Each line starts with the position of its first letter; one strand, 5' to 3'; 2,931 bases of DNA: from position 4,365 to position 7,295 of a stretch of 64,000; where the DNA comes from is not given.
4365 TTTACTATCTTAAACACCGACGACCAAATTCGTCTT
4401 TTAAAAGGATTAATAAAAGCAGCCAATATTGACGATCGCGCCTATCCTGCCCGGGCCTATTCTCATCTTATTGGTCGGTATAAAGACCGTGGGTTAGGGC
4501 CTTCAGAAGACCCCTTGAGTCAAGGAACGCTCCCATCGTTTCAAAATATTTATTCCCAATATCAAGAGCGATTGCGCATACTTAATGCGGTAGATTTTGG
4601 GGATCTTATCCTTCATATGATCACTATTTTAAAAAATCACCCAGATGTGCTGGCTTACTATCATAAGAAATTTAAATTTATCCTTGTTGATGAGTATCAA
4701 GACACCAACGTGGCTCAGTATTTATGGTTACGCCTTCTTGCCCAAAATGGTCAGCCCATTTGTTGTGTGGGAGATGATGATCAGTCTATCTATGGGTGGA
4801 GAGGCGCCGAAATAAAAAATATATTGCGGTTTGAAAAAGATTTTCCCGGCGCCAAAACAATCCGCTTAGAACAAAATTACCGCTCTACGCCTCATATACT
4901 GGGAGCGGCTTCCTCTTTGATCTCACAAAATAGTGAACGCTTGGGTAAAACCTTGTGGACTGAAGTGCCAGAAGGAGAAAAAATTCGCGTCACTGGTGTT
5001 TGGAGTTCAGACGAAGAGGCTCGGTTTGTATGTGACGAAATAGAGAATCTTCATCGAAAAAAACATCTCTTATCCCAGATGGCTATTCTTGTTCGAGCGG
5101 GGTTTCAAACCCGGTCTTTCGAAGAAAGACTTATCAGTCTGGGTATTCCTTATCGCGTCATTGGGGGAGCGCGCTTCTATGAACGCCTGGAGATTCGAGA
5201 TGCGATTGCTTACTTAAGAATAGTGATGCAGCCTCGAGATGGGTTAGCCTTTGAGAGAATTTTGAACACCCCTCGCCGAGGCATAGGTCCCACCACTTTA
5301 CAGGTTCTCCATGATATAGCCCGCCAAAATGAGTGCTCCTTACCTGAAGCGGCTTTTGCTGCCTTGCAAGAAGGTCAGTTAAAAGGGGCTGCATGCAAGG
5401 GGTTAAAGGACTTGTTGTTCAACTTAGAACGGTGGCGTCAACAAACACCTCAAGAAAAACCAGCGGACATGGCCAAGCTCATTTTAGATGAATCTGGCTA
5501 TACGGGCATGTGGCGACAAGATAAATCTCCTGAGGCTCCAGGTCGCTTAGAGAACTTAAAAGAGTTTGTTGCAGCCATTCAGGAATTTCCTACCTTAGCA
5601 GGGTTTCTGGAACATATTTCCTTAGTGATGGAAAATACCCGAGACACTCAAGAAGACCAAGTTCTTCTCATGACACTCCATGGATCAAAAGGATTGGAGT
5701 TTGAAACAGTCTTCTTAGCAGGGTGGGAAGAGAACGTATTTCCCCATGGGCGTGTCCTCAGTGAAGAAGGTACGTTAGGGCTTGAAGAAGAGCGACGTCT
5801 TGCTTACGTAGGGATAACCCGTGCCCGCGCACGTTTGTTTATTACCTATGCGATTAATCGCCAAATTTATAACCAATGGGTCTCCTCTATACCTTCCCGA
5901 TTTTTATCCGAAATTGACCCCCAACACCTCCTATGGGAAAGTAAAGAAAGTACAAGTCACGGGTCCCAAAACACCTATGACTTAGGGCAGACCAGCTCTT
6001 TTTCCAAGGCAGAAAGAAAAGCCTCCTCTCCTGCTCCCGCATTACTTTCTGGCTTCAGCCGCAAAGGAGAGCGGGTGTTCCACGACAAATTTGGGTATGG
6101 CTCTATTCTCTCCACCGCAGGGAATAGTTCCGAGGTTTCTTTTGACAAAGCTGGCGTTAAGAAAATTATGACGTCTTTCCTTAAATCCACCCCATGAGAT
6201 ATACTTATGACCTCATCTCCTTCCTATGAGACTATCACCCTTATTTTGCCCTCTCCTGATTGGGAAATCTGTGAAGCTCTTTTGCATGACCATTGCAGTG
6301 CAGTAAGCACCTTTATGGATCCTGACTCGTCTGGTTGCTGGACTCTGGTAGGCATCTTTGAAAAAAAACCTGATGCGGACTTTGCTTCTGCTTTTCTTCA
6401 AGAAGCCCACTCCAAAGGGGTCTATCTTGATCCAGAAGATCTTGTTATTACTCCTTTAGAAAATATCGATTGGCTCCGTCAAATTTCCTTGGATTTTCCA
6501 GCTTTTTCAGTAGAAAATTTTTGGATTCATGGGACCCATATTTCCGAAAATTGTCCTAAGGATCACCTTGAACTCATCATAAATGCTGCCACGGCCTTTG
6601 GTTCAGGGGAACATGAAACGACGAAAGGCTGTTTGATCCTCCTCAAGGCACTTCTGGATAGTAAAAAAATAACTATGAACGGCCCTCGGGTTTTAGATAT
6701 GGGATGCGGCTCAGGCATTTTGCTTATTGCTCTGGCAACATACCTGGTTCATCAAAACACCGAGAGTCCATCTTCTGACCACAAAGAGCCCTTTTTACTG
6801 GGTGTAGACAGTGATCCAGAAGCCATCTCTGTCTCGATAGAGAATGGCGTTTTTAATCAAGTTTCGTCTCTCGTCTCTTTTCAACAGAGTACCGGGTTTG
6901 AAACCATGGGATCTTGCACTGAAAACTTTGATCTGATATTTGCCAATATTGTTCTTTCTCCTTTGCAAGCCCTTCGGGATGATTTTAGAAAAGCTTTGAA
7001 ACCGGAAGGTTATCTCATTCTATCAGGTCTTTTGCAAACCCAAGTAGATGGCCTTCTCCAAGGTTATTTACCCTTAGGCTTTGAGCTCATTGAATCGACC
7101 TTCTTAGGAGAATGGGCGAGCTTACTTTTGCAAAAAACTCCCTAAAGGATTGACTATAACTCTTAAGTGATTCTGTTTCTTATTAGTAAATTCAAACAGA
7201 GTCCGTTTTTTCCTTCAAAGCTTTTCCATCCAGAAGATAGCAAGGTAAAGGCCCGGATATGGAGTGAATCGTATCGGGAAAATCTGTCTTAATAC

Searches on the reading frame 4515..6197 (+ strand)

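Call 18: search_protein_families(library=pfam, proteins=[window:4515-6197:+], max_evalue=0.001)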
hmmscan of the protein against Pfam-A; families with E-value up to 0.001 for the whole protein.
window:4515-6197:+ (560 aa): 7 families
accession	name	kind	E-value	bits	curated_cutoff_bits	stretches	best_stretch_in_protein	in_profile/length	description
PF13361.12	UvrD_C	-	6.3e-71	240.1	25.6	1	116-446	1-348/350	UvrD-like helicase C-terminal domain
PF00580.27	UvrD-helicase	-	7.9e-41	140.9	23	1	8-111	168-271/271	UvrD/REP helicase N-terminal domain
PF13538.12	UvrD_C_2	-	1.1e-07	32.1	27.4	0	424-443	32-51/52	UvrD-like helicase C-terminal domain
PF13245.12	AAA_19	-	2.5e-05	24.9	25.1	1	54-94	92-132/134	AAA domain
PF13087.12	AAA_12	-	0.00037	20.6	27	0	370-443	124-190/195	AAA domain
PF01443.25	Viral_helicase1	-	0.00047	20.5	21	0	51-94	58-100/228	Viral superfamily 1 RNA helicase core domain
PF21196.3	PcrA_UvrD_tudor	-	0.00071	19.8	23.9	0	518-555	2-43/48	PcrA/UvrD tudor domain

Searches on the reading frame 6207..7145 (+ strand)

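Call 18: search_protein_families(library=pfam, proteins=[window:6207-7145:+], max_evalue=0.001)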
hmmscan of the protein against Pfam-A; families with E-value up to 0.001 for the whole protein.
window:6207-7145:+ (312 aa): 8 families
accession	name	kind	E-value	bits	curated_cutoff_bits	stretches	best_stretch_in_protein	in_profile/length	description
PF06325.19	PrmA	-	1.2e-39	137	22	1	61-310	69-295/296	Ribosomal protein L11 methyltransferase (PrmA)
PF13847.12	Methyltransf_31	-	2.7e-10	40.5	27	1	160-273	5-110/145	Methyltransferase domain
PF13489.12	Methyltransf_23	-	2.9e-06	27.5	27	1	158-278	22-122/164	Methyltransferase domain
PF08242.18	Methyltransf_12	-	5.2e-06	27.6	30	1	163-270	1-98/98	Methyltransferase domain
PF13649.12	Methyltransf_25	-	5.1e-05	24.3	27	1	162-268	1-97/97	Methyltransferase domain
PF08241.18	Methyltransf_11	-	7.3e-05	23.8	21.2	1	163-272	1-95/95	Methyltransferase domain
PF05175.20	MTS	-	9.7e-05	22.5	23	1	138-247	16-105/170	Methyltransferase small domain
PF23525.1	Methyltransf_36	-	0.00028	20.6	27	1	136-213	18-95/268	AprA MT2-like domain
